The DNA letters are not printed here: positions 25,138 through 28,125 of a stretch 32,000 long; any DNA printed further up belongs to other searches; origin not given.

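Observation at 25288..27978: Single-chain analogue of SbcCD/Mre11-Rad50 in which a complete PHP domain replaces the Mre11 nuclease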

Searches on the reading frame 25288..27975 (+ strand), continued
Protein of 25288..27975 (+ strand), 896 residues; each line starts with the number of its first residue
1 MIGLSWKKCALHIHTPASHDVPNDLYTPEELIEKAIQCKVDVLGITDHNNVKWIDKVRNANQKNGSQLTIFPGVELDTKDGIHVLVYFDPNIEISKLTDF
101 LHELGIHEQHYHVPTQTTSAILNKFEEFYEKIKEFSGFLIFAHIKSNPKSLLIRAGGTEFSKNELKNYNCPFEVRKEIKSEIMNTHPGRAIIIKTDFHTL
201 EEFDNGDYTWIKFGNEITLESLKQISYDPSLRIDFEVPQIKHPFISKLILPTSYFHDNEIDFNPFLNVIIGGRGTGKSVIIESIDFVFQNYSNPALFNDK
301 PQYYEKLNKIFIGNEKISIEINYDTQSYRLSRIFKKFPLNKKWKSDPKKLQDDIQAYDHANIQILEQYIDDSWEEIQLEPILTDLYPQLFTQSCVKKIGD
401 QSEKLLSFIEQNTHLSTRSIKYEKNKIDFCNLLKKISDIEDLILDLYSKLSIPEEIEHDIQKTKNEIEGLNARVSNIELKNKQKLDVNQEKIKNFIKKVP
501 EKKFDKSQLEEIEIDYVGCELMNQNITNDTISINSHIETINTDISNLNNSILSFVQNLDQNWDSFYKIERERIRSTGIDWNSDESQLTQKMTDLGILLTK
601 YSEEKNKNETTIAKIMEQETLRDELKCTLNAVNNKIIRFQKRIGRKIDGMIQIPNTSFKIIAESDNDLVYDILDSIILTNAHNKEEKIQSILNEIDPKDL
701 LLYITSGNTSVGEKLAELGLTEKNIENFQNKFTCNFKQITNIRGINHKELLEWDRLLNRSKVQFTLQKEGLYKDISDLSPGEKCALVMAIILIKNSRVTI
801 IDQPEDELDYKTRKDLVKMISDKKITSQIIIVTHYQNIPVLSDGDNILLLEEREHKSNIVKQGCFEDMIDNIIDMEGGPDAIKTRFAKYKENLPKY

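Call 21: find_encoding_contigs(protein=P0002, flank=8000, max_places=3)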
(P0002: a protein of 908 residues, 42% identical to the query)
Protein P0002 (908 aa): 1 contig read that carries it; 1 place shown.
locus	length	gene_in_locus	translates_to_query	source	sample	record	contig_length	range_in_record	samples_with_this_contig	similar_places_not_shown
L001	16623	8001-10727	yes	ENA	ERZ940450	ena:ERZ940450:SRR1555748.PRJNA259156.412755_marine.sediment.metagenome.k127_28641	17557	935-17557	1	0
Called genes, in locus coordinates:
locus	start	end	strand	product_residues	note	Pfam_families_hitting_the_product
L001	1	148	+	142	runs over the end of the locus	-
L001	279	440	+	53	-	-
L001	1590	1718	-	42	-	PF19810:HFX_2341_N (weak)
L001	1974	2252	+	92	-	PF10790:DUF2604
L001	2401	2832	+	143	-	-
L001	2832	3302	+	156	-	-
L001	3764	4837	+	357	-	PF00899:ThiF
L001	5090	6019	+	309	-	PF13091:PLDc_2 (weak)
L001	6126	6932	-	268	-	-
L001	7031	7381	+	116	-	-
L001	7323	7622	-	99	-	-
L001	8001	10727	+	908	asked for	PF02811:PHP (weak), PF00005:ABC_tran (faint), PF02463:SMC_N, PF13304:AAA_21 (weak)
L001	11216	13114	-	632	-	-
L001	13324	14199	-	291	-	-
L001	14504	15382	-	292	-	-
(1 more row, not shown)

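Call 22: find_encoding_contigs(protein=P0032, flank=6000, max_places=3)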
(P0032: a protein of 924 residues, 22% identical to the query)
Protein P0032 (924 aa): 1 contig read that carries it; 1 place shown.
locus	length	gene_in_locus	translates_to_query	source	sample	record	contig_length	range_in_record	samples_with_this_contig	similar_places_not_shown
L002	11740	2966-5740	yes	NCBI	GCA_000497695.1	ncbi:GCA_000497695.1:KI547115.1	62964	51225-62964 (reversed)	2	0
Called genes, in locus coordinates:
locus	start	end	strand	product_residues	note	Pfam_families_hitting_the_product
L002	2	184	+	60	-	?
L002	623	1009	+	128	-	PF01695:IstB_IS21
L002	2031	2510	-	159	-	-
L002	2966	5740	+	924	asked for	PF02463:SMC_N, PF13175:AAA_15 (weak), PF13476:AAA_23, PF13304:AAA_21 (weak)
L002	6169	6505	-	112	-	PF00872:Transposase_mut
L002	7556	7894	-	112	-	-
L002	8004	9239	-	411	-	PF05977:MFS_3, PF07690:MFS_1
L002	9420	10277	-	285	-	PF16142:DUF4850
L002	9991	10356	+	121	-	-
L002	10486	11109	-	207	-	PF12804:NTP_transf_3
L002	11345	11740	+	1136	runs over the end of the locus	PF13482:RNase_H_2, PF01443:Viral_helicase1 (faint), PF05127:NAT10_TcmA_helicase (faint), PF13245:AAA_19, PF13604:AAA_30, PF13086:AAA_11 (weak), PF13087:AAA_12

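Call 35: search_protein_representatives(protein=window:25288-27975:+)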
Query: 896 residues. Proteins with E-value up to 0.001 (for the whole library): 5106; up to 1e-10: 2294; up to 1e-30: 202. The best 150 are listed.
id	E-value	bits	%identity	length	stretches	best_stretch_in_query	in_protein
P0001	0.0e+00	1974.9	100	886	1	11-896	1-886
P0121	6.1e-132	458.0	36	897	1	1-893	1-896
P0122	3.7e-127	442.2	34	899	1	1-892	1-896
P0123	5.7e-119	415.1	33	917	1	1-894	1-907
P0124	2.5e-107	376.6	32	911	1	1-892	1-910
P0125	2.9e-86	306.9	42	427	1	70-479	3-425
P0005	3.1e-79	283.6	36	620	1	1-589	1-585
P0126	3.6e-62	227.2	31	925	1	3-890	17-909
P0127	3.5e-52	194.1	32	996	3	25-355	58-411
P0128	1.4e-49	185.5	29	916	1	4-890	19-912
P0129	3.7e-49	184.1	33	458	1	439-893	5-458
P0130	6.6e-45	170.1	27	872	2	9-292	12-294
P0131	2.2e-44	168.3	30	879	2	5-334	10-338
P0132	8.1e-44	166.5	31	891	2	3-358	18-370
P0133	9.6e-44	166.2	29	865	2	3-335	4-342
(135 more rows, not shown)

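Call 39: predict_structure(alignment_id=A1)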
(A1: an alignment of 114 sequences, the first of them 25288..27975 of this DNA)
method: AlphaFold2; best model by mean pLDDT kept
length: 896 residues; sequences in the alignment: 114
mean_pLDDT: 88.0   pTM: 0.79
mean pLDDT of the five models: 88.0, 87.5, 87.1, 86.7, 86.0
residues with pLDDT >= 90: 508; 70-90: 309; 50-70: 77; < 50: 2
segments of 3 or more residues with pLDDT < 50: none
pLDDT, mean of each block of 10 residues (from residue 1): 96 97 94 97 98 98 94 98 98 98 97 94 94 97 94 89 86 96 94 96 95 96 95 94 95 89 97 92 90 63 90 93 94 92 87 90 94 89 84 84 88 69 93 97 93 83 87 66 73 76 63 58 64 80 82 83 82 64 68 87 90 94 96 95 93 93 90 78 85 89 78 85 85 73 86 92 94 92 89 85 76 87 94 91 96 93 95 94 92 68
secondary structure, 60 per line:
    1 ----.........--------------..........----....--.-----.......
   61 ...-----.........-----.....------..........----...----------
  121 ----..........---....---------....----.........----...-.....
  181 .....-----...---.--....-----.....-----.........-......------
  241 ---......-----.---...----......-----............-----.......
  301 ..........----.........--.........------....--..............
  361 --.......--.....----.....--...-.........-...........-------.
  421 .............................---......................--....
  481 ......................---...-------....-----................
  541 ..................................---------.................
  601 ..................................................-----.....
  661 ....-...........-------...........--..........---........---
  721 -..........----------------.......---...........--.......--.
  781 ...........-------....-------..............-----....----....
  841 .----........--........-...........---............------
elements in order (helices of 4 or more, strands of 3 or more residues): E5-13 H28-37 E42-45 H54-63 E69-77 E83-87 H94-103 H125-134 E138-141 H151-154 H159-167 E172-174 H176-185 E191-193 H200-203 E209-213 H219-227 H229-232 E244-249 E259-261 E266-271 H277-288 H294-310 E315-323 E326-334 H341-344 H347-360 E363-369 E372-376 H381-385 E388-390 H392-400 H402-412 H420-449 H453-474 H477-502 H516-519 H525-574 H584-650 E656-664 H666-676 H684-694 H697-706 H710-717 H722-731 H748-754 E758-768 E771-774 H780-791 E799-802 H810-823 E829-832 H837-841 E846-853 E856-863 H865-875 H879-890

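Call 43: fold_search(model_id=the predicted structure, library=pdb)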
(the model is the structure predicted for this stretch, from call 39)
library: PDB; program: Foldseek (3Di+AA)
matches with E <= 10: 1196; with E <= 0.001: 127
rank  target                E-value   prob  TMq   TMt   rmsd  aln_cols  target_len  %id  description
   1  5xei                  1.2e-11  1.00  0.28  0.46  15.2       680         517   15  Crystal structure of the Smc head domain with a coiled coil and joint derived from Pyrococcus yayanosii (released 2017-06-07)
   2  9qxx_A                4.5e-10  1.00  0.25  0.30  28.4       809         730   10  JetABC DNA loaded state dimer (released 2025-10-01)
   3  9f5w_B                9.1e-10  1.00  0.29  0.44  17.4       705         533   12  Human condensin II - M18BP1 complex (released 2025-07-02)
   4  8dk2_D                1.0e-09  1.00  0.23  0.27  27.4       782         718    8  CryoEM structure of Pseudomonas aeruginosa PA14 JetABC in an unclamped state trapped in ATP dependent dimeric form (released 2022-10-05)
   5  9qxx_B                1.3e-09  1.00  0.21  0.24  30.4       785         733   10  JetABC DNA loaded state dimer (released 2025-10-01)
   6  7w1m_B                3.2e-09  1.00  0.26  0.42  14.3       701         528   13  Cryo-EM structure of human cohesin-CTCF-DNA complex (released 2023-05-31)
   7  8q72_A                5.1e-09  1.00  0.22  0.25  29.6       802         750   10  E. coli plasmid-borne JetABCD(E248A) core in a cleavage-competent state (released 2024-01-31)
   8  5xns_A                6.4e-09  1.00  0.25  0.51  18.3       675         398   12  Crystal structure of the Smc head domain with an extended coiled coil bound to the C-terminal domain of ScpA derived f (released 2017-08-02)
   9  9qxu_B                6.7e-09  1.00  0.21  0.25  28.7       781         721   10  JetABC DNA loaded state monomer (open) (released 2025-10-01)
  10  9qxt_A                9.8e-09  1.00  0.24  0.28  28.0       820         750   10  E. coli JetABC dimer in the DNA boarding-holding state (released 2025-10-01)
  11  9qxu_A                1.1e-08  1.00  0.22  0.26  26.7       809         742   11  JetABC DNA loaded state monomer (open) (released 2025-10-01)
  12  7zr1_D                1.2e-08  1.00  0.21  0.23  64.0       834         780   12  Chaetomium thermophilum Mre11-Rad50-Nbs1 complex bound to ATPyS (composite structure) (released 2023-01-11)
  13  7nyw_B                1.5e-08  1.00  0.29  0.30  34.9       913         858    9  Cryo-EM structure of the MukBEF-MatP-DNA head module (released 2021-07-07)
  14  8as8_A                1.6e-08  1.00  0.25  0.34  17.7       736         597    8  E. coli Wadjet JetABC monomer (released 2022-12-14)
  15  7qen_A                2.1e-08  1.00  0.27  0.47  16.5       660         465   12  S.c. Condensin core in DNA- and ATP-bound state (released 2022-06-15)
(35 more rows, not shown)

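Call 44: find_related_loci(query=A1, collection=genome_contigs, flank=7000)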
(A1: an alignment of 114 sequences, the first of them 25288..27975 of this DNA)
Query A1 (896 aa) in genome_contigs; peptide patterns used: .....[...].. (x = any residue, [..] = any of these).
600 stretches matched a pattern (row limit reached: there are more); 575 encode a relative of the query (tblastn E <= 1e-3); the best 80 are kept; 80 distinct loci.
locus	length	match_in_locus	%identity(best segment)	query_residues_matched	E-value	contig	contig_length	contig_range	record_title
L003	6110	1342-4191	26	3-892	6e-57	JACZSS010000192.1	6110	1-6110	MAG: Candidatus Heimdallarchaeota archaeon isolate B11T1B5 B11T1B5_NODE21053, whole genome shotgun sequence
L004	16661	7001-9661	27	3-889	3e-49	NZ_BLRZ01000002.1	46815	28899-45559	Candidatus Hakubella thermalkaliphila strain S34 HKBW3S34_000000000002, whole genome shotgun sequence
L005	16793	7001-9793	25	1-889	4e-45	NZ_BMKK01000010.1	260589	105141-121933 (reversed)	Emticicia aquatilis strain CGMCC 1.15958 sequence10, whole genome shotgun sequence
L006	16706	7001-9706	25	6-888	3e-43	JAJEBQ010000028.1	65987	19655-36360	MAG: Rhodobacteraceae bacterium isolate jk18x9bins.35 k141_30119, whole genome shotgun sequence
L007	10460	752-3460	26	4-889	6e-42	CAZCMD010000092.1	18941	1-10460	MAG TPA_asm: uncultured Desulfatiglans sp. isolate SRP192927_co6_207 genome assembly, contig: NODE_6411_length_18941_cov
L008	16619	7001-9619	21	5-895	3e-41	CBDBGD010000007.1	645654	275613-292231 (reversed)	MAG: Dehalococcoidia bacterium isolate 071da621-6304-4d5e-9b44-e96b0957c40d genome assembly, contig: contig_7, whole gen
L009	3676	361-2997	23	2-893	2e-40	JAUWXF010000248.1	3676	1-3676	MAG: Desulfobacterales bacterium isolate CSMAG_2677 CSMAG_2677_k127_455168_length_3676_cov_883.0000, whole genome shotgu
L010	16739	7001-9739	24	3-888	9e-40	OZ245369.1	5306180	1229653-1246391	MAG: Desulfobacteraceae bacterium isolate eda27e51-6729-4144-ada2-54b8f0e2c651 genome assembly, chromosome: 1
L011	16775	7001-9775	21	3-888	3e-39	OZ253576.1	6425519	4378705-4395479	MAG: Vicinamibacterales bacterium isolate 6a0cd737-ee79-44fe-98ec-e457d3034484 genome assembly, chromosome: 1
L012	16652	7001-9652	23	3-889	2e-38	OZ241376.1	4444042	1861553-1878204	MAG: Bryobacterales bacterium isolate 961576a8-e354-40ab-8170-c5ec95e1ee26 genome assembly, chromosome: 1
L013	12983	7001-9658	22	3-889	5e-38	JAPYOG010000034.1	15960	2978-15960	MAG: Candidatus Poriferisocius anaerobius isolate m_rhhh12 Seq34, whole genome shotgun sequence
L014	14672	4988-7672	29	3-889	1e-37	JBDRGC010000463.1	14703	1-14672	MAG: Chloroflexota bacterium isolate MEGAHIT-group-1.410 k141_6965209, whole genome shotgun sequence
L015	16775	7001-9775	24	3-892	2e-37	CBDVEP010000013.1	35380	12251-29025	MAG TPA_asm: uncultured bacterium isolate SRR22302360_binner13_Refined_21 genome assembly, contig: ERZ25073602.185, whol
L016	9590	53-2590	23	28-896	2e-37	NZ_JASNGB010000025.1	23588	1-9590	Deinococcus rhizophilus strain MIMF12 Scaffold25, whole genome shotgun sequence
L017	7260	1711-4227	23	31-889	1e-36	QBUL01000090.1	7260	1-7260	ANME-1 cluster archaeon GoMg1 GOMG1_100, whole genome shotgun sequence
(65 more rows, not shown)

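Call 49: search_dna_similar(query=window:25288-27975:+, collection=plasmids, mode=protein, max_rows=25)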
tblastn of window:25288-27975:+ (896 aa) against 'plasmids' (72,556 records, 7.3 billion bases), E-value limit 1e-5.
Records with a match: 765; places in all: 769; records where one place covers at least 80% of the query: 7.
Best place of each record, by identity: <60% 765.
By first word of the organism name: Escherichia 320; Klebsiella 154; Enterobacter 41; Piscirickettsia 34; Salmonella 30; Citrobacter 23; Pseudomonas 20; Serratia 17; Listeria 16; Raoultella 12; and 45 more.
By predicted mobility (MOB-suite, as given by PLSDB): conjugative 580; non-mobilizable 120; mobilizable 65.
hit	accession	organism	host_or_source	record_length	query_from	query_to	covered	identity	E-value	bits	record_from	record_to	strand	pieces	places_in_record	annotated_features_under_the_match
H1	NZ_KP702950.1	Staphylococcus epidermidis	Homo sapiens,anterior nares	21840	1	893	100%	24.4%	4e-26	124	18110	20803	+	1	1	TrlF family AAA-like ATPase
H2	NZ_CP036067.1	Bacillus mycoides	cell culture,soil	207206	6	889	99%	23.9%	6e-28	130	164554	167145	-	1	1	TrlF family AAA-like ATPase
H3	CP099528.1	Providencia stuartii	-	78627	6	889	99%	21.7%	9e-26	122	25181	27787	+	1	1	DNA repair protein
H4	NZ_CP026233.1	Citrobacter freundii complex sp. CFNIH4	-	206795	29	892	96%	20.5%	9e-24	116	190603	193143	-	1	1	TrlF family AAA-like ATPase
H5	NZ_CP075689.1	Pseudomonas amygdali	cell culture,cucumber "Kurazh F1"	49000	3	833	93%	20.9%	3e-23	114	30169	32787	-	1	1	TrlF family AAA-like ATPase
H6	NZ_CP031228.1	Pseudomonas amygdali pv. lachrymans str. M301315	-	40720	3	833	93%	20.9%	4e-23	114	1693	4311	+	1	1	TrlF family AAA-like ATPase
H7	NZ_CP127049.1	Pseudomonas amygdali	Cucumis sativus,Culture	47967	3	833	93%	20.9%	4e-23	114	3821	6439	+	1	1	TrlF family AAA-like ATPase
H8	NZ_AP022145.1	Klebsiella quasipneumoniae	-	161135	3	885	71%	25.2%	3e-12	140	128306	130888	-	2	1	TrlF family AAA-like ATPase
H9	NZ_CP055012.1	Klebsiella quasipneumoniae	Shek Wu Hui WWTPs_72 WWTPs effluent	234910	3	885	71%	25.2%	3e-12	140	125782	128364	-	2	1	TrlF family AAA-like ATPase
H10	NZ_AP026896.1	Aeromonas caviae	Microbe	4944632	3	885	71%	23.7%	1e-11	141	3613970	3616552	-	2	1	none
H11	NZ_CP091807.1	Klebsiella quasipneumoniae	Homo sapiens,anal swab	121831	3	885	71%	23.7%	3e-14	144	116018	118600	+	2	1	TrlF family AAA-like ATPase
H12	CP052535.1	Klebsiella pneumoniae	Homo sapiens,blood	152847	3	885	71%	23.7%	3e-14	144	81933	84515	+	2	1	histidinol-phosphatase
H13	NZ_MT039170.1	Serratia proteamaculans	-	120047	269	895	70%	21.4%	2e-8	66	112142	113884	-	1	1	TrlF family AAA-like ATPase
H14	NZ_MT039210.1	Serratia proteamaculans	-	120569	269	895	70%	21.4%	2e-8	66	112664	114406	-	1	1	TrlF family AAA-like ATPase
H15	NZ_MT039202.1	Serratia proteamaculans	-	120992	269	895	70%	21.4%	2e-8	66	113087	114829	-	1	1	TrlF family AAA-like ATPase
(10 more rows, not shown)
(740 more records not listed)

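Call 50: search_dna_similar(query=window:25288-27975:+, collection=phages, mode=protein, max_rows=15)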
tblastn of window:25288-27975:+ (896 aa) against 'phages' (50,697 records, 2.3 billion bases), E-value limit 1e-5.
Records with a match: 6; places in all: 6; records where one place covers at least 80% of the query: 0.
Best place of each record, by identity: <60% 6.
By first word of the organism name: Listeria 2; Yersinia 2; Vibrio 1; Streptococcus 1.
By host as written in the record: Listeria monocytogenes 2; Yersinia enterocolitica 2; Vibrio cyclitrophicus 10N.286.54.E11 1; Streptococcus suis ZKB4 1.
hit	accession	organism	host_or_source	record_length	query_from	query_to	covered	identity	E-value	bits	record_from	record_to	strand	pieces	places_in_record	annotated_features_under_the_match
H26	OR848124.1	Listeria phage LM 4-14-1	Listeria monocytogenes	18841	3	889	51%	28.4%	2e-10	129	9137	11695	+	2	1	record has no annotation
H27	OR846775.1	Listeria phage LM 4-11-1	Listeria monocytogenes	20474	3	889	51%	28.4%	2e-10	129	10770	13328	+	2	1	record has no annotation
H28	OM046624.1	Yersinia phage vB_YenM_42.18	Yersinia enterocolitica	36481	3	890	46%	30.0%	4e-15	142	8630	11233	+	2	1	chromosome partition protein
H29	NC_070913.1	Yersinia phage vB_YenM_42.18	Yersinia enterocolitica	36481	3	890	46%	30.0%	4e-15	142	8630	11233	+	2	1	chromosome partition protein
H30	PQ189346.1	Vibrio phage 10N.286.54.E11_PE001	Vibrio cyclitrophicus 10N.286.54.E11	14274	715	885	19%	30.6%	4e-7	60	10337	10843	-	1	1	hypothetical protein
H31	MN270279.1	Streptococcus phage phi-SsuZKB4_rum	Streptococcus suis ZKB4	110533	771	895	14%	35.1%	8e-8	62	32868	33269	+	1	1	hypothetical protein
